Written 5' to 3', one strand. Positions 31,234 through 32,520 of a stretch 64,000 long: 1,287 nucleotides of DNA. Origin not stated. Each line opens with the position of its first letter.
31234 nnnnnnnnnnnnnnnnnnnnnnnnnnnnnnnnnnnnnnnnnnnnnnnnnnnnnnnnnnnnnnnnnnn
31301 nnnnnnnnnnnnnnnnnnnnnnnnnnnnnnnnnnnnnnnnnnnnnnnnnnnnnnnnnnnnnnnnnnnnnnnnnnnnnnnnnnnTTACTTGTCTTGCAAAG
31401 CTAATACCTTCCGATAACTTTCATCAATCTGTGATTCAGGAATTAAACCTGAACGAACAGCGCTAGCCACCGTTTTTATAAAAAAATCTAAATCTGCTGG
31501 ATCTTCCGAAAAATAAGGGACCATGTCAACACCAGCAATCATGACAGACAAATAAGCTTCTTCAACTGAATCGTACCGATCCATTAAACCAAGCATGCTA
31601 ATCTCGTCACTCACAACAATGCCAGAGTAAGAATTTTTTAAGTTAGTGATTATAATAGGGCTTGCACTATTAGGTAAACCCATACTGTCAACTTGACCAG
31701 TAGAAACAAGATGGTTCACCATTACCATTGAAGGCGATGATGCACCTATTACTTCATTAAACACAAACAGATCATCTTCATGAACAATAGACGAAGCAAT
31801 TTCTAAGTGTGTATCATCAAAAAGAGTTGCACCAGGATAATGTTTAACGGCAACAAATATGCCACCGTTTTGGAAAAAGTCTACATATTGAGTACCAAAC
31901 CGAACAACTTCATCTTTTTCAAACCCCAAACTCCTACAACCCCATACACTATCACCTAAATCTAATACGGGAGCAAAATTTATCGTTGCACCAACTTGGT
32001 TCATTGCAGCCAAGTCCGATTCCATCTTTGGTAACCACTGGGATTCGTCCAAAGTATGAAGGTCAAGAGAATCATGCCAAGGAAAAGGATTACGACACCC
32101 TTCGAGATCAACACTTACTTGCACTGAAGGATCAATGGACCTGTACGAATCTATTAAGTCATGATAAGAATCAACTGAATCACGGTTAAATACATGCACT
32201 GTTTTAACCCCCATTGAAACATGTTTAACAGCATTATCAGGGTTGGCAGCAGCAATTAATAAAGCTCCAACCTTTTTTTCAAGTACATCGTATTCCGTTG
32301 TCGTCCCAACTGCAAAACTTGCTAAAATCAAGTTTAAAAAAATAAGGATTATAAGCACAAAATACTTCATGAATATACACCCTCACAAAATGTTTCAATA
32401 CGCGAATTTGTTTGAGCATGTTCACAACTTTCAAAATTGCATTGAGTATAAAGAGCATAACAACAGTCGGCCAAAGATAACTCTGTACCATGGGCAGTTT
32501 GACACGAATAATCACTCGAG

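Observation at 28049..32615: Bacterial-style D-aspartate / muropeptide-handling gene module in an archaeal chromosome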

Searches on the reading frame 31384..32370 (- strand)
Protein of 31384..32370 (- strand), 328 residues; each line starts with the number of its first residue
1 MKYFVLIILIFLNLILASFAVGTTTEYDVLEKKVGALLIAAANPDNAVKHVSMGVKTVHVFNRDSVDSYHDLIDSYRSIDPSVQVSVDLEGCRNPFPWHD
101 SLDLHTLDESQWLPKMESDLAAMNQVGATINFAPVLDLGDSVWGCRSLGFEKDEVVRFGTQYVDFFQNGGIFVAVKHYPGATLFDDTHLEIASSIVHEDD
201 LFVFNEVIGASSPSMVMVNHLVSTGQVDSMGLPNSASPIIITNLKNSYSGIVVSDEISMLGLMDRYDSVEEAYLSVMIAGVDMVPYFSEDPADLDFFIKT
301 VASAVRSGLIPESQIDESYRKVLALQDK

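Call 3: search_protein_families(library=pfam, proteins=[window:31384-32370:-], max_evalue=0.1)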
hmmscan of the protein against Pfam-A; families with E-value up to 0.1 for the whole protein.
window:31384-32370:- (328 aa): 1 family
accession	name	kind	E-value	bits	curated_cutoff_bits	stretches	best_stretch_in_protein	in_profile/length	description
PF00933.27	Glyco_hydro_3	-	2.8e-27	96.4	27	1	116-324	103-315/316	Glycosyl hydrolase family 3 N terminal domain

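Call 4: search_protein_families(library=ncbifam, proteins=[window:31384-32370:-], max_evalue=0.1)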
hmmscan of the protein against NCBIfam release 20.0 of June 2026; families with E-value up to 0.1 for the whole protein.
window:31384-32370:- (328 aa): 2 families
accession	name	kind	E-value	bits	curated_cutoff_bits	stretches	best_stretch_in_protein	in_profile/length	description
NF003740.0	PRK05337.1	equivalog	1.2e-15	57.5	207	1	123-284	111-278/340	beta-N-acetylhexosaminidase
NF052329.1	XyloArabinsidase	equivalog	2.2e-07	29.3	1050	1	122-324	136-339/750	beta-xylosidase/alpha-l-arabinosidase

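Call 7: search_solved_structures(query=window:31384-32370:-, max_evalue=0.001)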
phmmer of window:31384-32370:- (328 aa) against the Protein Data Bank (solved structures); distinct sequences matched with E-value up to 0.001: 23.
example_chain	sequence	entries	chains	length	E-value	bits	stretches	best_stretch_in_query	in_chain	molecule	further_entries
6k5j_A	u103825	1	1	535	1.8e-15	60.4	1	123-327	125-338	GH3 beta-N-acetylglucosaminidase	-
4yyf_A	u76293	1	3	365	1.3e-13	54.3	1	122-321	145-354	Beta-N-acetylhexosaminidase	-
6gfv_A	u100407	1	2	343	2.5e-13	53.3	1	122-324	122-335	Probable conserved lipoprotein LpqI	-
3wo8_A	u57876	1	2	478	5.3e-13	52.2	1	123-322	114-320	Beta-N-acetylglucosaminidase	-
5bza_A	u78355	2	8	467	3.4e-12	49.6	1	122-320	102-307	Beta-N-acetylhexosaminidase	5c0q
4zm6_A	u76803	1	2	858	8e-12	48.4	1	126-327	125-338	N-acetyl-beta-D glucosaminidase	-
5iob_A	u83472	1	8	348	1.9e-11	47.1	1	37-321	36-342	Beta-glucosidase-related glycosidases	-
3bmx_A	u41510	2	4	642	1.2e-09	41.3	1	123-326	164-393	Uncharacterized lipoprotein ybbD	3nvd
3sql_A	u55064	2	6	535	1.6e-09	40.8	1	127-323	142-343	Glycosyl hydrolase family 3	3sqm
4gvf_A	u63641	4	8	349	2.6e-09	40.1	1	104-284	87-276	Beta-hexosaminidase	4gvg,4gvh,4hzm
3lk6_A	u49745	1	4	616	5.2e-09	39.1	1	123-326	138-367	Lipoprotein ybbD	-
4gyj_A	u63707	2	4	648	5.9e-09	38.9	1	123-326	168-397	Uncharacterized lipoprotein ybbD | Glycoside Hydrolase NagZ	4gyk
3tev_A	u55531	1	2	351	6.7e-09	38.8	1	81-286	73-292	Glycosyl hyrolase, family 3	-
4gvi_A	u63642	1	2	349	1.3e-08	37.8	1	104-284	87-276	Beta-hexosaminidase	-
3gs6_A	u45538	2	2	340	8.3e-08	35.2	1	128-291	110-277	Beta-hexosaminidase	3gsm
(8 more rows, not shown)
